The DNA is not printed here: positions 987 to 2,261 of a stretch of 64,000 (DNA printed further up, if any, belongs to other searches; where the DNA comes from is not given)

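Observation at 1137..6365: TasA/SipW-type secretion cluster with a lamin-tail-domain giant protein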

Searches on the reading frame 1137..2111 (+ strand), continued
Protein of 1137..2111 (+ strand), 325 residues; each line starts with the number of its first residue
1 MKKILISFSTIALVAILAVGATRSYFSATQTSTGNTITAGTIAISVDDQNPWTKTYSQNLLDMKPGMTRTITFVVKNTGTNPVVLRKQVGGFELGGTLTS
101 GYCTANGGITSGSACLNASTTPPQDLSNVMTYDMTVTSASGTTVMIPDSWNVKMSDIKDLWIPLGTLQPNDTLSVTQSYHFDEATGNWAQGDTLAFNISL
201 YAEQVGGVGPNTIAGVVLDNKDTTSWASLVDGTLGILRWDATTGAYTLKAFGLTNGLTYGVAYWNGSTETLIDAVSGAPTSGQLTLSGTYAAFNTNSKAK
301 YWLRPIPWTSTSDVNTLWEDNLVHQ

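Call 22: find_related_loci(query=A1, collection=genome_contigs, flank=9000)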
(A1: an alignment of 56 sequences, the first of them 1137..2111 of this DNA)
Query A1 (325 aa) in genome_contigs; peptide patterns used: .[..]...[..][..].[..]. (x = any residue, [..] = any of these).
461 stretches matched a pattern; 398 encode a relative of the query (tblastn E <= 1e-3); the best 80 are kept; 79 distinct loci.
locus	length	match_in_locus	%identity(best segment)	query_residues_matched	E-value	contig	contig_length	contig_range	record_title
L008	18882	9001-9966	52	1-325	1e-91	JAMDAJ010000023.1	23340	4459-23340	MAG: Patescibacteria group bacterium isolate FK_Sedi_B_Bin.263 NODE_7230_length_23340_cov_2.02145, whole genome shotgun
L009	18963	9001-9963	47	1-324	2e-80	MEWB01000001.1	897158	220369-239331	MAG: candidate division WWE3 bacterium RIFOXYC1_FULL_40_10 RIFOXYC1_FULL_WWE3_40_10_complete_curated, whole genome shotg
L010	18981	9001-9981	44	1-324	4e-75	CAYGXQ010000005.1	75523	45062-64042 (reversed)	MAG TPA_asm: uncultured Gammaproteobacteria bacterium isolate ERP119294_co1_458 genome assembly, contig: NODE_325_length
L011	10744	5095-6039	46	1-324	2e-74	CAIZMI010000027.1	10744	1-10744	uncultured bacterium isolate Loc090907-8-6m_bin-405 genome assembly, contig: bin-405:27/64, whole genome shotgun sequenc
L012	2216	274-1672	39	1-323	5e-64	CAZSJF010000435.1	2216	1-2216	MAG TPA_asm: uncultured Bacteroidales bacterium isolate binchicken_co220_59 genome assembly, contig: NODE_35340_length_2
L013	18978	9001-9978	51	5-325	4e-97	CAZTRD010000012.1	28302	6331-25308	MAG TPA_asm: uncultured Candidatus Saccharibacteria bacterium isolate SRP178699_co1_515 genome assembly, contig: NODE_18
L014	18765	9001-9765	43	1-263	3e-52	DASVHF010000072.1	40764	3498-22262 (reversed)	MAG TPA_asm: Candidatus Nanoarchaeia archaeon isolate SMAG_U2959 k141_1119210, whole genome shotgun sequence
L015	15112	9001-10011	37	1-305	3e-52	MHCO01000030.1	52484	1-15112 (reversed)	MAG: Candidatus Woykebacteria bacterium GWB1_45_5 gwb1_scaffold_3129, whole genome shotgun sequence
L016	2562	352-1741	38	2-264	9e-46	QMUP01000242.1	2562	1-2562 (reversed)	MAG: Candidatus Wolframiiraptor sp. isolate B99-G9 B99_Guay9_scaffold_108214, whole genome shotgun sequence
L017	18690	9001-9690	42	1-221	7e-43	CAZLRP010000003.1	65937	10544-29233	MAG TPA_asm: uncultured Candidatus Saccharibacteria bacterium isolate binchicken_co220_141 genome assembly, contig: NODE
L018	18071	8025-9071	36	2-303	2e-41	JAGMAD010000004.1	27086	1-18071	MAG: Candidatus Parcubacteria bacterium isolate RS_14_22 ZL355.bin.22.fa_4, whole genome shotgun sequence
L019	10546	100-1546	41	2-221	2e-41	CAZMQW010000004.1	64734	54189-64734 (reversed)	MAG TPA_asm: uncultured Candidatus Saccharibacteria bacterium isolate binchicken_co34_534 genome assembly, contig: NODE_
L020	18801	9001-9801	38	14-264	2e-40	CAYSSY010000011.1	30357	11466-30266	MAG TPA_asm: uncultured Gammaproteobacteria bacterium isolate binchicken_co66_283 genome assembly, contig: NODE_2527_len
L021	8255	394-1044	44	2-207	1e-40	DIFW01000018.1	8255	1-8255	MAG TPA_asm: Patescibacteria group bacterium UBA5738 UBA5738_contig_48882, whole genome shotgun sequence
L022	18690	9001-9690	42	1-226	2e-40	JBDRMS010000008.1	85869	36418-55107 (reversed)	MAG: bacterium isolate MEGAHIT-group-1.842 k141_2031008, whole genome shotgun sequence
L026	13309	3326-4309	31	7-307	1e-38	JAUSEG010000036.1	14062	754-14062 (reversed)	MAG: bacterium isolate E14_maxbin.173 E14_k141_873684, whole genome shotgun sequence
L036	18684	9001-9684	37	2-221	3e-35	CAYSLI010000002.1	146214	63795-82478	MAG TPA_asm: uncultured Candidatus Saccharibacteria bacterium isolate binchicken_co116_198 genome assembly, contig: NODE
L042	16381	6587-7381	32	1-264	8e-34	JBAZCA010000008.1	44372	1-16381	MAG: Patescibacteria group bacterium isolate SO_2017_GW1_125 NODE_4066_length_44372_cov_8.596316_OW334_2017, whole genom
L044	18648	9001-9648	41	4-208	3e-33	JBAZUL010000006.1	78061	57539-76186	MAG: Patescibacteria group bacterium isolate SO_2017_GW1_227 NODE_1942_length_78061_cov_3.465047_OW334_2017, whole genom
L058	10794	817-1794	47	1-323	3e-86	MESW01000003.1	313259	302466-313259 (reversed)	MAG: candidate division CPR3 bacterium GWF2_35_18 gwf2_scaffold_13, whole genome shotgun sequence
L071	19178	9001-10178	31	2-216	3e-16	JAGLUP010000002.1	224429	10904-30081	MAG: Candidatus Parcubacteria bacterium isolate RS_11_37 ZL20.bin.37.fa_2, whole genome shotgun sequence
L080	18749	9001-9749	53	1-80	6e-13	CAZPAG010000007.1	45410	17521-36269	MAG TPA_asm: uncultured Candidatus Saccharibacteria bacterium isolate SRP178699_co1_201 genome assembly, contig: NODE_72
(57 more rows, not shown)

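Call 30: predict_structure(alignment_id=A1)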
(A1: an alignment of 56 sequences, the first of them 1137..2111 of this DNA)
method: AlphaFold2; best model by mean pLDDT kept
length: 325 residues; sequences in the alignment: 56
mean_pLDDT: 86.9   pTM: 0.80
mean pLDDT of the five models: 86.9, 85.7, 84.9, 84.5, 82.3
residues with pLDDT >= 90: 183; 70-90: 110; 50-70: 18; < 50: 14
segments of 3 or more residues with pLDDT < 50: 24-37
pLDDT, mean of each block of 10 residues (from residue 1): 75 74 39 47 90 86 92 96 93 82 83 84 80 97 96 96 94 98 88 92 88 92 86 95 95 97 92 92 97 88 94 91 72
secondary structure, 60 per line:
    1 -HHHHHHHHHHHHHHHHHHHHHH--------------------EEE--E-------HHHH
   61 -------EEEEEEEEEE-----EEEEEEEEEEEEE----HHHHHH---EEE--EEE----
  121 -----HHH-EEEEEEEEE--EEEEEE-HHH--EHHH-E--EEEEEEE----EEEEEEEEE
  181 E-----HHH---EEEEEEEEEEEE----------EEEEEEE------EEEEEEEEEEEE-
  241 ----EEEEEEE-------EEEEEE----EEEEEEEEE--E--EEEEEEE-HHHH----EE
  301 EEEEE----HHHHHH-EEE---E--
elements in order: H2-23 E44-46 H57-60 E68-77 E83-95 H100-105 E109-111 E114-116 E130-138 E141-146 E161-167 E172-181 E193-204 E215-221 E228-239 E245-251 E259-264 E269-277 E283-289 H291-294 E299-305 H310-315 E317-319

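Call 33: fold_search(model_id=the predicted structure, library=pdb)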
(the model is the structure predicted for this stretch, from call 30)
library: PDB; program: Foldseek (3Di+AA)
matches with E <= 10: 1064; with E <= 0.001: 2
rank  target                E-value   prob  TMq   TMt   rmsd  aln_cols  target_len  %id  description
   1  8aur_A                4.6e-06  1.00  0.34  0.46   7.2       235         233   18  Cryo-EM structure of a TasA fibre (released 2022-11-30)
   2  9i25_C                8.8e-04  0.89  0.20  0.25  21.0       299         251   12  WxLIP from Enterococcus faecium locus A bound to long WxL (released 2026-01-28)
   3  9i1y_A                1.9e-03  0.72  0.19  0.22  20.9       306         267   11  WxLIP from Enterococcus faecium (released 2026-01-28)
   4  9fh8_A                2.6e-03  0.20  0.12  0.13  22.8       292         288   11  Crystal structure of the SPD-2 domain of Apis dorsata CEP192 (released 2025-03-26)
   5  8jmw_A                3.3e-03  0.77  0.16  0.11  20.1       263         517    9  Fibril form of serine peptidase Vpr (released 2023-12-06)
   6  3bga_A                3.7e-03  0.60  0.19  0.10  14.0       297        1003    9  Crystal structure of beta-galactosidase from Bacteroides thetaiotaomicron VPI-5482 (released 2007-12-11)
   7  3bga_B                5.7e-03  0.47  0.18  0.09  14.2       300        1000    9  Crystal structure of beta-galactosidase from Bacteroides thetaiotaomicron VPI-5482 (released 2007-12-11)
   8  2x9x                  6.0e-03  0.66  0.22  0.17  15.8       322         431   10  STRUCTURE OF THE PILUS BACKBONE (RRGB) FROM STREPTOCOCCUS PNEUMONIAE (released 2010-06-30)
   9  4be6_A                6.4e-03  0.41  0.17  0.21  17.7       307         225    8  V. cholera biofilm scaffolding protein RbmA (released 2013-12-18)
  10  9i1y_B                7.1e-03  0.51  0.19  0.23  20.2       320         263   10  WxLIP from Enterococcus faecium (released 2026-01-28)
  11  9fh8_H                7.1e-03  0.21  0.13  0.14  22.6       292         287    9  Crystal structure of the SPD-2 domain of Apis dorsata CEP192 (released 2025-03-26)
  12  8cmt_A                8.9e-03  0.38  0.16  0.08  19.9       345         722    8  Structure of the plasma coagulation Factor XIII A2B2 heterotetrameric complex. (released 2024-09-11)
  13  2x9z                  9.4e-03  0.60  0.22  0.25  15.7       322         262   10  STRUCTURE OF THE PILUS BACKBONE (RRGB) FROM STREPTOCOCCUS PNEUMONIAE (released 2010-06-30)
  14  5n9b                  1.2e-02  0.16  0.14  0.18  21.1       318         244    7  Crystal Structure of unliganded human IL-17RA (released 2018-06-13)
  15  6qud                  1.5e-02  0.35  0.18  0.09  14.7       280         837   10  2-deoxy-galactose reaction intermediate of a Truncated beta-galactosidase III from Bifidobacterium bifidum (released 2020-03-18)
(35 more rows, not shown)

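Call 58: search_solved_structures(query=A1, max_evalue=1)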
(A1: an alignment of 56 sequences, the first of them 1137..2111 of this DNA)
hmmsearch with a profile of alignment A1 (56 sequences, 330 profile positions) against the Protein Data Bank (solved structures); distinct sequences matched with E-value up to 1: 3.
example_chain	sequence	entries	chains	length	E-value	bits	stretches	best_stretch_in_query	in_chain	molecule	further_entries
8aur_A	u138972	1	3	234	0.0021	20.9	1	31-81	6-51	Major biofilm matrix component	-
5of1_A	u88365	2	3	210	0.004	20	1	32-82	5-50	Spore coat-associated protein N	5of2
9fh8_A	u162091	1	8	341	0.38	13.5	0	56-101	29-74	Centrosomal protein 192 (CEP192)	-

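Call 64: search_protein_families(library=ncbifam, alignment_id=A1, max_evalue=0.01)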
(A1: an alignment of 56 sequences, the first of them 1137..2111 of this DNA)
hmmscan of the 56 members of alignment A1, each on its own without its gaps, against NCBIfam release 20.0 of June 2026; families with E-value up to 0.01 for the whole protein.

A. member 1, window:1137-2111:+ (325 aa): 2 families
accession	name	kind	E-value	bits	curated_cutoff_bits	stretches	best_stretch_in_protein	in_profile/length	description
TIGR04088.1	cognate_SipW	domain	0.00044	20.3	19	1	10-42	3-34/34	SipW-dependent-type signal peptide-containing protein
TIGR04090.1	exp_by_SipW_IV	subfamily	0.0024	17.6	60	1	9-88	6-77/241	BsaA family SipW-dependent biofilm matrix protein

B. families by the number of members that match (of 56 scanned): 8 families
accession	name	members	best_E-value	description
TIGR04088.1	cognate_SipW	56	3.1e-12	SipW-dependent-type signal peptide-containing protein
NF046066.1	BioflmMtrxTasA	23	6.1e-07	biofilm matrix protein TasA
TIGR04089.1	exp_by_SipW_III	21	1.3e-05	alternate-type signal peptide domain-containing protein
TIGR04090.1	exp_by_SipW_IV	20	1.4e-06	BsaA family SipW-dependent biofilm matrix protein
NF012200.0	choice_anch_D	2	6e-05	choice-of-anchor D domain-containing protein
NF045619.1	adhes_GNV_Cterm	1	0.0032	BapA/Bap/LapF family large adhesin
NF047380.1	photo_II_xxx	1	0.0053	photosystem II protein, Psb35-related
NF011019.0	PRK14448.1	1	0.0087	acylphosphatase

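Call 65: search_protein_families(library=ncbifam, proteins=[L013:10588-12717:+, L017:12664-14898:+, L018:9780-12065:+, L026:5819-8119:+, L036:10683-12911:+, L042:8864-11047:+, L044:10656-12869:+, L080:10898-13030:+, L058:2562-4658:+, L071:12368-14488:+], max_evalue=0.001)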
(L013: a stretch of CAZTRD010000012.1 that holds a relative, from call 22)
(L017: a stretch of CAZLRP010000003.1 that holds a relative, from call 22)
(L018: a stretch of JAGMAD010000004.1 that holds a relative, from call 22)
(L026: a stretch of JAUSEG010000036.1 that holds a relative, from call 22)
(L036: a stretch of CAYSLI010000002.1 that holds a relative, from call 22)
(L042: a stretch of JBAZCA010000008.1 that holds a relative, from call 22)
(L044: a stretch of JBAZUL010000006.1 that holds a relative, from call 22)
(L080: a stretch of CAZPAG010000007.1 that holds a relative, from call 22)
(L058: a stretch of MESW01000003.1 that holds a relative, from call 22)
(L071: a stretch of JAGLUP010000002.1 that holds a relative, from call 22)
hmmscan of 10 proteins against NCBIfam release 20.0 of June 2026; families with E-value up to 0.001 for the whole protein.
L013:10588-12717:+ (710 aa): 1 family
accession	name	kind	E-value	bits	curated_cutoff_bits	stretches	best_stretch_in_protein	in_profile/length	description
NF052521.1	TafC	equivalog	2.9e-15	56.3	410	1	361-537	192-370/373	TafC family fimbrial protein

L017:12664-14898:+ (745 aa): 2 families
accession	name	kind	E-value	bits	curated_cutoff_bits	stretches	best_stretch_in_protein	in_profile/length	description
NF052521.1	TafC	equivalog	7.1e-13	48.4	410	1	370-564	172-368/373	TafC family fimbrial protein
TIGR04088.1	cognate_SipW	domain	0.00064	19.8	19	1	77-97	15-34/34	SipW-dependent-type signal peptide-containing protein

L018:9780-12065:+ (762 aa): 2 families
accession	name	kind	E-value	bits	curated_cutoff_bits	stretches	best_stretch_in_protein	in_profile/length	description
NF052521.1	TafC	equivalog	1.1e-12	47.8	410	1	349-542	174-362/373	TafC family fimbrial protein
TIGR04088.1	cognate_SipW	domain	0.00012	22.1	19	1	44-71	8-34/34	SipW-dependent-type signal peptide-containing protein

L026:5819-8119:+ (767 aa): 2 families
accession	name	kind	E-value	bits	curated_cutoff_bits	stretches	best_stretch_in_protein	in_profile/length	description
NF052521.1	TafC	equivalog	1.7e-14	53.7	410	1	384-572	169-368/373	TafC family fimbrial protein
TIGR04088.1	cognate_SipW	domain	0.00065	19.8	19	1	81-103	11-32/34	SipW-dependent-type signal peptide-containing protein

L036:10683-12911:+ (743 aa): 2 families
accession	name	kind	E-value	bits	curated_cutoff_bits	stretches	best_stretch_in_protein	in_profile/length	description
NF052521.1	TafC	equivalog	1.1e-08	34.6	410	1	370-540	192-369/373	TafC family fimbrial protein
TIGR04088.1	cognate_SipW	domain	3.9e-08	33.2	19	1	22-46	9-32/34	SipW-dependent-type signal peptide-containing protein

L042:8864-11047:+ (728 aa): 0 families

L044:10656-12869:+ (738 aa): 0 families

L080:10898-13030:+ (711 aa): 1 family
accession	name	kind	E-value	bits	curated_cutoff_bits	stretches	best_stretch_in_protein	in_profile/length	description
NF052521.1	TafC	equivalog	1e-10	41.3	410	1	325-505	183-361/373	TafC family fimbrial protein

L058:2562-4658:+ (699 aa): 1 family
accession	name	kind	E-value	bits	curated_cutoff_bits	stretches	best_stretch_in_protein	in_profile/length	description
NF047446.1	barrel_OmpL47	domain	5.5e-12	46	40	1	450-524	2-66/68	OmpL47-type beta-barrel domain-containing protein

L071:12368-14488:+ (707 aa): 1 family
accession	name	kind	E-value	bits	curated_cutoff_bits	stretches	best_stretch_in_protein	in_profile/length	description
TIGR04088.1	cognate_SipW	domain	0.00053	20.1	19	0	43-60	11-28/34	SipW-dependent-type signal peptide-containing protein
